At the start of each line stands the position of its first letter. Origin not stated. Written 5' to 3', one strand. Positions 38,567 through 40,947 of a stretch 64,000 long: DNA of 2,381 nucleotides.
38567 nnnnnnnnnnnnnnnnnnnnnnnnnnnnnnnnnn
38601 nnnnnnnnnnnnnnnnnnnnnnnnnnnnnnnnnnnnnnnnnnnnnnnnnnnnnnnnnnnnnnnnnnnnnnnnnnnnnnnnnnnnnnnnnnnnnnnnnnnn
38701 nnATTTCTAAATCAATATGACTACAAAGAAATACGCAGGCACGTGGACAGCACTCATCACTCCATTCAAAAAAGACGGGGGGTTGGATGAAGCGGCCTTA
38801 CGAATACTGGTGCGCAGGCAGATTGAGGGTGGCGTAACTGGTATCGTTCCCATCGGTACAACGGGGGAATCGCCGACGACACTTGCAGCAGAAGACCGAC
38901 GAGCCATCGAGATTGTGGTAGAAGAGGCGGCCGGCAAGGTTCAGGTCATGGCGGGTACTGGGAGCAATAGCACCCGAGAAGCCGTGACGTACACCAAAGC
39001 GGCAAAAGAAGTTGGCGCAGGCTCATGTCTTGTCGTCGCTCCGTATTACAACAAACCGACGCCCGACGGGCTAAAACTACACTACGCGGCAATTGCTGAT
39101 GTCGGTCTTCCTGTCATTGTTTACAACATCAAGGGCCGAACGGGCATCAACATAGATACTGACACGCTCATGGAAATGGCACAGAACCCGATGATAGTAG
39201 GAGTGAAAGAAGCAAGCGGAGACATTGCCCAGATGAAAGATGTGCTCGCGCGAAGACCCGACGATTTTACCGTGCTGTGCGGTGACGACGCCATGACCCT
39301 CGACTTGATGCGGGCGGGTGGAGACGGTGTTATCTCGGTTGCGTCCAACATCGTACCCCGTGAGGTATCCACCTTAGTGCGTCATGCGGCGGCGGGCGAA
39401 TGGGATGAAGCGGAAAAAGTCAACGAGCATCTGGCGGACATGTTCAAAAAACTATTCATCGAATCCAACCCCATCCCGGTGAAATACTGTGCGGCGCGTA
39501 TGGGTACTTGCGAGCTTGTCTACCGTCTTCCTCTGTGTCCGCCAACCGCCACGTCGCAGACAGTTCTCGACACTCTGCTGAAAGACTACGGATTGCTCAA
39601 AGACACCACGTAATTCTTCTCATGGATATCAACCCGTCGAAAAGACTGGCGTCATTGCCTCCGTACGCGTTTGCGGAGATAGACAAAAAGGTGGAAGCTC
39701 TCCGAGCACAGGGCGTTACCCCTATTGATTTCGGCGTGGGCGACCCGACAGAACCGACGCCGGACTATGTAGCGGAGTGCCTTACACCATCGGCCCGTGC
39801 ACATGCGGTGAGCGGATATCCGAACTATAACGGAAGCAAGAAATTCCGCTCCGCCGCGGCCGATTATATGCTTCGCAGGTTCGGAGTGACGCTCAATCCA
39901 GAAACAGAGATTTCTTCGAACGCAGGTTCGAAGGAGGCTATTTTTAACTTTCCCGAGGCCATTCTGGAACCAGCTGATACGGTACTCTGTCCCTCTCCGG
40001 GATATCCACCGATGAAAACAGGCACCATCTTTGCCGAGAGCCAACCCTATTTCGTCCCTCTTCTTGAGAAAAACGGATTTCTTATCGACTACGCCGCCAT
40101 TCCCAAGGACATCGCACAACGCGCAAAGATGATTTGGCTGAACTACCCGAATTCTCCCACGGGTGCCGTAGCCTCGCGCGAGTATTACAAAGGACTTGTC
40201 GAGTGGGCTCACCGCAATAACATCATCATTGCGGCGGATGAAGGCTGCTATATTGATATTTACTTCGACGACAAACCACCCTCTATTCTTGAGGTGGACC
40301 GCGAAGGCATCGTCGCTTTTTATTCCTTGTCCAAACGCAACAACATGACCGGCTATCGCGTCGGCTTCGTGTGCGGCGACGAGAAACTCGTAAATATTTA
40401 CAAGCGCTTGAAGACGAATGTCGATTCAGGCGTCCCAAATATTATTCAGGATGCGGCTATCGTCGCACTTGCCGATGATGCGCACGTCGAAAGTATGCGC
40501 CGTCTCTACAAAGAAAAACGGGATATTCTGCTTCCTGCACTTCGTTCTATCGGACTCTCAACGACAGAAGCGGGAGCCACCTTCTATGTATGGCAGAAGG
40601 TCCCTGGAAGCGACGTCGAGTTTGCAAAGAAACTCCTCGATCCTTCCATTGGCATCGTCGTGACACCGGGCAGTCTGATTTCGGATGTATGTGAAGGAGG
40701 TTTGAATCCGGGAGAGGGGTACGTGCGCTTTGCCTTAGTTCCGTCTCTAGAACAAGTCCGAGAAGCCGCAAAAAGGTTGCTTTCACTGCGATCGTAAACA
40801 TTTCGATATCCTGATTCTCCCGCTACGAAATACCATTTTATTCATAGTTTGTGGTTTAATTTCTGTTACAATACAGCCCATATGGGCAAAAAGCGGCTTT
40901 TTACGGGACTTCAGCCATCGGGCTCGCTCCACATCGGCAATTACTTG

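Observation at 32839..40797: Complete DapL-type lysine biosynthesis cluster interrupted by a three-gene insert of unknown function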

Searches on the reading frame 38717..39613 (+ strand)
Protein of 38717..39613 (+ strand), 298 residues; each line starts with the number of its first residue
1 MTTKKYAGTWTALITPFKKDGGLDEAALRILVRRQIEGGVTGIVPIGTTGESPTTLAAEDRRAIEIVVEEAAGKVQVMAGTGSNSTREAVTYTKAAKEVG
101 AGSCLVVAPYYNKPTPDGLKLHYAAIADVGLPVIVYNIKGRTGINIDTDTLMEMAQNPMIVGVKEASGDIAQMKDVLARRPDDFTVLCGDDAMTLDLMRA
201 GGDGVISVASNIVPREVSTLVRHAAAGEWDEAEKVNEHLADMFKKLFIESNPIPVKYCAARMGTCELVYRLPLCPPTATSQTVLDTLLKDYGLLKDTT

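Call 3: search_protein_families(library=pfam, proteins=[window:38717-39613:+], max_evalue=0.01)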
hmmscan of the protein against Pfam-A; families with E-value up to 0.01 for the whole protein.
window:38717-39613:+ (298 aa): 1 family
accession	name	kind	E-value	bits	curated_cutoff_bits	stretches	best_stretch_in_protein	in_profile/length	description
PF00701.28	DHDPS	-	2.2e-87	292.9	22.1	1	6-289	2-287/289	Dihydrodipicolinate synthetase family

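Call 4: search_protein_families(library=ncbifam, proteins=[window:38717-39613:+], max_evalue=0.01)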
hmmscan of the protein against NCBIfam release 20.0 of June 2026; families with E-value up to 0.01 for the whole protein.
window:38717-39613:+ (298 aa): 7 families
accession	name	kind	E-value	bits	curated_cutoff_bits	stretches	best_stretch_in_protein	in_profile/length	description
TIGR00674.1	dapA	equivalog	4.9e-95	317.7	206.15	1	10-290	3-285/286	4-hydroxy-tetrahydrodipicolinate synthase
TIGR02313.1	HpaI-NOT-DapA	exception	7.4e-68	228.5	396.7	1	8-295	3-293/294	2,4-dihydroxyhept-2-ene-1,7-dioic acid aldolase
NF003164.0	PRK04147.1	equivalog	5.5e-43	147.3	281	1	5-291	3-290/294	N-acetylneuraminate lyase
TIGR00683.1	nanA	equivalog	3.3e-40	138.2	382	1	8-247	3-243/293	N-acetylneuraminate lyase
NF002958.0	PRK03620.1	subfamily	2.6e-31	108.6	278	1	13-219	18-224/307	5-dehydro-4-deoxyglucarate dehydratase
NF040954.1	Arch_KDGaldase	equivalog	1.1e-23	84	390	1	12-242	6-231/288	bifunctional 2-dehydro-3-deoxy-phosphogluconate/2-dehydro-3-deoxy-6-phosphogalactonate aldolase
TIGR03249.1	KdgD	equivalog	1.1e-23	83.8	373.95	1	4-241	7-242/299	5-dehydro-4-deoxyglucarate dehydratase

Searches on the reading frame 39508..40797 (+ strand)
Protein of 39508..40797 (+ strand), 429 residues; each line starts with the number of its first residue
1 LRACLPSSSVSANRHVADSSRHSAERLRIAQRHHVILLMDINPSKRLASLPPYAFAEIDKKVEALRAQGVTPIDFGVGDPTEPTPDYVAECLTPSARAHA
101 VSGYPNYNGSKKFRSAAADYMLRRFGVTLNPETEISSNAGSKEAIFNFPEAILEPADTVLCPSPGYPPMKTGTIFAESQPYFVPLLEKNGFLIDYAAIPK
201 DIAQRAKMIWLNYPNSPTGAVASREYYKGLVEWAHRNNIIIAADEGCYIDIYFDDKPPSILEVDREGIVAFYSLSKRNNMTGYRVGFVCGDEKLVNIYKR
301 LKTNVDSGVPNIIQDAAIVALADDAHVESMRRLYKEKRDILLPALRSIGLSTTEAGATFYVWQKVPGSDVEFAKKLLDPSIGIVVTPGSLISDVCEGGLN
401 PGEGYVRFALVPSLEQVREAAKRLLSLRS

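Call 3: search_protein_families(library=pfam, proteins=[window:39508-40797:+], max_evalue=0.01)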
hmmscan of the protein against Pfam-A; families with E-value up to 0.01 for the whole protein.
window:39508-40797:+ (429 aa): 1 family
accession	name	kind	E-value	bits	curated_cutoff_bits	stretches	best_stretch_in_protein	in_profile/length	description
PF00155.27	Aminotran_1_2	-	3.2e-55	188.2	19.7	1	73-424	4-361/361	Aminotransferase class I and II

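Call 4: search_protein_families(library=ncbifam, proteins=[window:39508-40797:+], max_evalue=0.01)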
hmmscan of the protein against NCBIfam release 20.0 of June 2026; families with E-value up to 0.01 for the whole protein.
window:39508-40797:+ (429 aa): 68 families (the best 25 are shown)
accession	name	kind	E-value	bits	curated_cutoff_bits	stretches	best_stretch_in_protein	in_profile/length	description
NF006756.0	PRK09276.1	subfamily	1.2e-125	419.5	507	1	43-426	4-384/387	LL-diaminopimelate aminotransferase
TIGR03540.1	DapC_direct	equivalog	9e-120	400.1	593.25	1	44-424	3-380/383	LL-diaminopimelate aminotransferase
TIGR03537.1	DapC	equivalog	3.3e-106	355.2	453.6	1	74-423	4-346/350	succinyldiaminopimelate transaminase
NF004611.0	PRK05942.1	equivalog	2.6e-89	300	628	1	40-424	5-386/394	aspartate aminotransferase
NF005977.0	PRK08068.1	subfamily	9.9e-89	298.3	494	1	39-427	1-386/391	transaminase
TIGR03538.1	DapC_gpp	equivalog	5.1e-83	279.1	474.6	1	45-426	3-393/395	succinyldiaminopimelate transaminase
NF005815.0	PRK07681.1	equivalog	1.6e-82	277.7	545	1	40-424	2-382/399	LL-diaminopimelate aminotransferase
NF005613.0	PRK07366.1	equivalog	2.9e-79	266.9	486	1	44-425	4-385/391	LL-diaminopimelate aminotransferase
NF004937.0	PRK06290.1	equivalog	2.7e-76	256.9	585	1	54-367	26-342/410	LL-diaminopimelate aminotransferase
NF006604.0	PRK09148.1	equivalog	1.6e-75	254.6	648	1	45-423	6-384/406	LL-diaminopimelate aminotransferase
NF006033.0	PRK08175.1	equivalog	1.6e-68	231.5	647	1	45-423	11-389/407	alanine transaminase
NF006387.0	PRK08636.1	equivalog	5.7e-65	219.9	675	1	45-424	8-394/403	LL-diaminopimelate aminotransferase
TIGR03539.1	DapC_actino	equivalog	3.1e-59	200.8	355.65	1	51-424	2-356/357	succinyldiaminopimelate transaminase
NF004494.0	PRK05839.1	equivalog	2.6e-57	194.3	485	1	52-426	5-370/376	succinyldiaminopimelate transaminase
NF041364.1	GntC_guanitoxin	equivalog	9.2e-57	192.5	415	1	74-425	2-354/356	guanitoxin biosynthesis PLP-dependent (S)-gamma-hydroxy-L-arginine cyclodehydratase GntC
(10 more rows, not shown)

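Call 85: search_solved_structures(query=window:39625-40797:+, max_evalue=1e-30)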
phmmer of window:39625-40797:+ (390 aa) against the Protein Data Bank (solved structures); distinct sequences matched with E-value up to 1e-30: 18.
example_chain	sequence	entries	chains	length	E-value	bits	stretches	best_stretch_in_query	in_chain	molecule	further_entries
6l1l_A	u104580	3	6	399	1.1e-66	228.7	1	2-388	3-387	Aminotransferase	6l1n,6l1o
3jtx_A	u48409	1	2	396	7.4e-58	199.5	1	8-388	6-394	aminotransferase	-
2x5d_A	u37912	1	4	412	3e-55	191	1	7-385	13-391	PROBABLE AMINOTRANSFERASE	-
2o1b_A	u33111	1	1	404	1.4e-48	169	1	5-388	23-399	Aminotransferase, class I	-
2dou_A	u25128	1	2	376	2.2e-44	155.2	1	13-385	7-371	probable N-succinyldiaminopimelate aminotransferase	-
1o4s_A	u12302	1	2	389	9.2e-42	146.6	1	5-385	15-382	Aspartate aminotransferase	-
1bkg_A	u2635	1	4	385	6.6e-39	137.2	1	5-382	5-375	ASPARTATE AMINOTRANSFERASE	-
3ezs_A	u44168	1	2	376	6.8e-39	137.1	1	13-373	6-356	aminotransferase AspB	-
1bjw_A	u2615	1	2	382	6.8e-39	137.1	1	5-381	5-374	ASPARTATE AMINOTRANSFERASE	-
1b5o_A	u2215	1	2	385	2.1e-38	135.5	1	5-382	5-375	PROTEIN (ASPARTATE AMINOTRANSFERASE)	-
1b5p_A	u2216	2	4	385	3.5e-38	134.8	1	5-382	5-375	PROTEIN (ASPARTATE AMINOTRANSFERASE) | ASPARTATE AMINOTRANSFERASE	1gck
1gc3_A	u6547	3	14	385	3.5e-38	134.8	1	5-382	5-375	ASPARTATE AMINOTRANSFERASE | PROTEIN (ASPARTATE AMINOTRANSFERASE)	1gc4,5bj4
5bj3_A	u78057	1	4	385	9.2e-38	133.4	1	5-382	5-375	PROTEIN (ASPARTATE AMINOTRANSFERASE)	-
1dju_A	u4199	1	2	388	5.6e-34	120.9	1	31-385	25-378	AROMATIC AMINOTRANSFERASE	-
1gd9_A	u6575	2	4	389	9.8e-34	120.1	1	30-385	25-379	ASPARTATE AMINOTRANSFERASE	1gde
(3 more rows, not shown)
